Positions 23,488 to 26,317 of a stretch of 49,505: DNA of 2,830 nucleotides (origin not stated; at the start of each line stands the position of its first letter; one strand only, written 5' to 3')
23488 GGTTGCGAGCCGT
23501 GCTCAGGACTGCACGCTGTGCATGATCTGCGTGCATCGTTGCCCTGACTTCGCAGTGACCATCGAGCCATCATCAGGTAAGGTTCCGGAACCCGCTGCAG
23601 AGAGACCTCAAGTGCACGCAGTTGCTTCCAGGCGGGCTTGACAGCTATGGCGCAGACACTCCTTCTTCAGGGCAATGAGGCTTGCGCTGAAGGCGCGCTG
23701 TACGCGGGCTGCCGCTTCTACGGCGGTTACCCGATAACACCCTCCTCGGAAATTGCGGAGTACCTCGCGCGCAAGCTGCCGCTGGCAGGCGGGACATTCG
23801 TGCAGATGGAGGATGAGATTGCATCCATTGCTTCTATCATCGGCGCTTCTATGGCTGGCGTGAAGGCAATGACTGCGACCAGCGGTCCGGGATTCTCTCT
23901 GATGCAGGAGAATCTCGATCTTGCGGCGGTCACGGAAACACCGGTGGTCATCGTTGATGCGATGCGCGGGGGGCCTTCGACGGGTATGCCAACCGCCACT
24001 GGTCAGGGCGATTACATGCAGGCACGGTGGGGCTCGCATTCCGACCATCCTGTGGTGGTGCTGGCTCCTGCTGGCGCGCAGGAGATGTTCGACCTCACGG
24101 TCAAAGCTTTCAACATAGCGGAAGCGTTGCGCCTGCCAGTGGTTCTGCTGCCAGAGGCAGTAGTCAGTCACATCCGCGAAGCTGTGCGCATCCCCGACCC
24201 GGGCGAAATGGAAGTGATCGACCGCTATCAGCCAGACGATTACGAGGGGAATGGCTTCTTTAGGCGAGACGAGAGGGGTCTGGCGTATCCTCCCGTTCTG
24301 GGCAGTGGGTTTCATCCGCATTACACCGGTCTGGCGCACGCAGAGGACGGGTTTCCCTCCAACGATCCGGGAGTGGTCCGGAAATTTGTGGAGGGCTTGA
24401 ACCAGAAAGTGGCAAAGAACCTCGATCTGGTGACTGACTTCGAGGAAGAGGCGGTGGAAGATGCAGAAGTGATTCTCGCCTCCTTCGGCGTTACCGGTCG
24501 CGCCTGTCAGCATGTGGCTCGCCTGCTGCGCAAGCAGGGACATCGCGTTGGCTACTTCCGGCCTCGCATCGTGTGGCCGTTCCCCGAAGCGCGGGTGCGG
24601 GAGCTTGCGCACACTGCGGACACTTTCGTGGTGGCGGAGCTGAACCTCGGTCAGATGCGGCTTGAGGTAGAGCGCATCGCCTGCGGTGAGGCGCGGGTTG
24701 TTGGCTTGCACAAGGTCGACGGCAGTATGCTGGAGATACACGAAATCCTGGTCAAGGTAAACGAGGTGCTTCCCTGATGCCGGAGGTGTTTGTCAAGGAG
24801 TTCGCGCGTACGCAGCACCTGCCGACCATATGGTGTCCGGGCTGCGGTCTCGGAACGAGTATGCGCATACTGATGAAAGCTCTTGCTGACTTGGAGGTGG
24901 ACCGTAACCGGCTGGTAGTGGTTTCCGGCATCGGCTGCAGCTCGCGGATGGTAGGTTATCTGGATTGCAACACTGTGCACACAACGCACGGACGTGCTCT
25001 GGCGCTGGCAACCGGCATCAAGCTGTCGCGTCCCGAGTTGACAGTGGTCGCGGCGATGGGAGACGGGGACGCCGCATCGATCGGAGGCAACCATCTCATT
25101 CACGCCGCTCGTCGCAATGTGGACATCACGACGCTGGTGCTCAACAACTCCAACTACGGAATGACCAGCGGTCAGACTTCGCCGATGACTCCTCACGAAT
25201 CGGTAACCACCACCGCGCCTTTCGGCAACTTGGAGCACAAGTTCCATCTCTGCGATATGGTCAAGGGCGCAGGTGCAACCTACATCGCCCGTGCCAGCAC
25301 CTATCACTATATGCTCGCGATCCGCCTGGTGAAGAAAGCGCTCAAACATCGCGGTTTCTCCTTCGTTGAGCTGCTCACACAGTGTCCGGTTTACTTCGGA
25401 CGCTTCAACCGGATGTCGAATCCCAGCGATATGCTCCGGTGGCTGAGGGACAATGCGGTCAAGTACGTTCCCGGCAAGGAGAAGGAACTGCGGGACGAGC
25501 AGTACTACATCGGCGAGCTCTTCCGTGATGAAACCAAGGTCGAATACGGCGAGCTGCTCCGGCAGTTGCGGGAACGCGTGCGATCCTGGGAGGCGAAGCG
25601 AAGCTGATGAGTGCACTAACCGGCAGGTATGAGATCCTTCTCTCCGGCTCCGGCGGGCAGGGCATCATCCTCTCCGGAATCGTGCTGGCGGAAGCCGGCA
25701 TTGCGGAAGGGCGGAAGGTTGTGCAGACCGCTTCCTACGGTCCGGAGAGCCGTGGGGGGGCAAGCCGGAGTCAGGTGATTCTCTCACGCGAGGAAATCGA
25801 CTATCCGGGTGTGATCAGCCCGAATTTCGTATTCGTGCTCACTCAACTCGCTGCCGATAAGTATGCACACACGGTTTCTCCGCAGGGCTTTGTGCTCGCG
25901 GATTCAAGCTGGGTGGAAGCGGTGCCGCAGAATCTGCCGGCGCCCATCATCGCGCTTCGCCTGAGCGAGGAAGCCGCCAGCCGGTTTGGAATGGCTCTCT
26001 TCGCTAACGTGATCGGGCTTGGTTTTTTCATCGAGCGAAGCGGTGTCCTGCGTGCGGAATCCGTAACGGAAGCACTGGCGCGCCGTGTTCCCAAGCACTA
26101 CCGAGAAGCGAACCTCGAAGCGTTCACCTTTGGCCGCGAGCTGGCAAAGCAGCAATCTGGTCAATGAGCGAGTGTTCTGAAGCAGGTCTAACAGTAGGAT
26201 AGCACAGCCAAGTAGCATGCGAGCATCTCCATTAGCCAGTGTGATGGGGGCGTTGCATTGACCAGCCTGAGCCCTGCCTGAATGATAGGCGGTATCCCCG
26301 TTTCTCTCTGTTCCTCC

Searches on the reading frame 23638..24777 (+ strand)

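Call 51: search_protein_families(library=pfam, proteins=[window:23638-24777:+], max_evalue=0.00001)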
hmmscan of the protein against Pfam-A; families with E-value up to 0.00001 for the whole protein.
window:23638-24777:+ (379 aa): 2 families
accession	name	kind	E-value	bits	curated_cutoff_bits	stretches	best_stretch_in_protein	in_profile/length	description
PF01855.24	POR_N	-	9.9e-64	215.7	27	1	18-243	1-220/231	Pyruvate flavodoxin/ferredoxin oxidoreductase, thiamine diP-bdg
PF17147.9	PFOR_II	-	3e-17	63.3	27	1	276-370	1-102/102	Pyruvate:ferredoxin oxidoreductase core domain II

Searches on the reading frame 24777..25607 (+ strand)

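Call 51: search_protein_families(library=pfam, proteins=[window:24777-25607:+], max_evalue=0.00001)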
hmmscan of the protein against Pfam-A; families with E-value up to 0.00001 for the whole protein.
window:24777-25607:+ (276 aa): 1 family
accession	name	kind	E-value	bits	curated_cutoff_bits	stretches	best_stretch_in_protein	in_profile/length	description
PF02775.26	TPP_enzyme_C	-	1.9e-31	109.4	21.9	1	52-198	2-150/151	Thiamine pyrophosphate enzyme, C-terminal TPP binding domain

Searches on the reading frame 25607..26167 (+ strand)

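Call 51: search_protein_families(library=pfam, proteins=[window:25607-26167:+], max_evalue=0.00001)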
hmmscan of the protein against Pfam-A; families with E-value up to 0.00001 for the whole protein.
window:25607-26167:+ (186 aa): 1 family
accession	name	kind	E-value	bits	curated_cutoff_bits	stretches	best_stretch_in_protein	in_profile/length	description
PF01558.24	POR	-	9.7e-31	107.7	27.4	1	16-178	1-173/173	Pyruvate ferredoxin/flavodoxin oxidoreductase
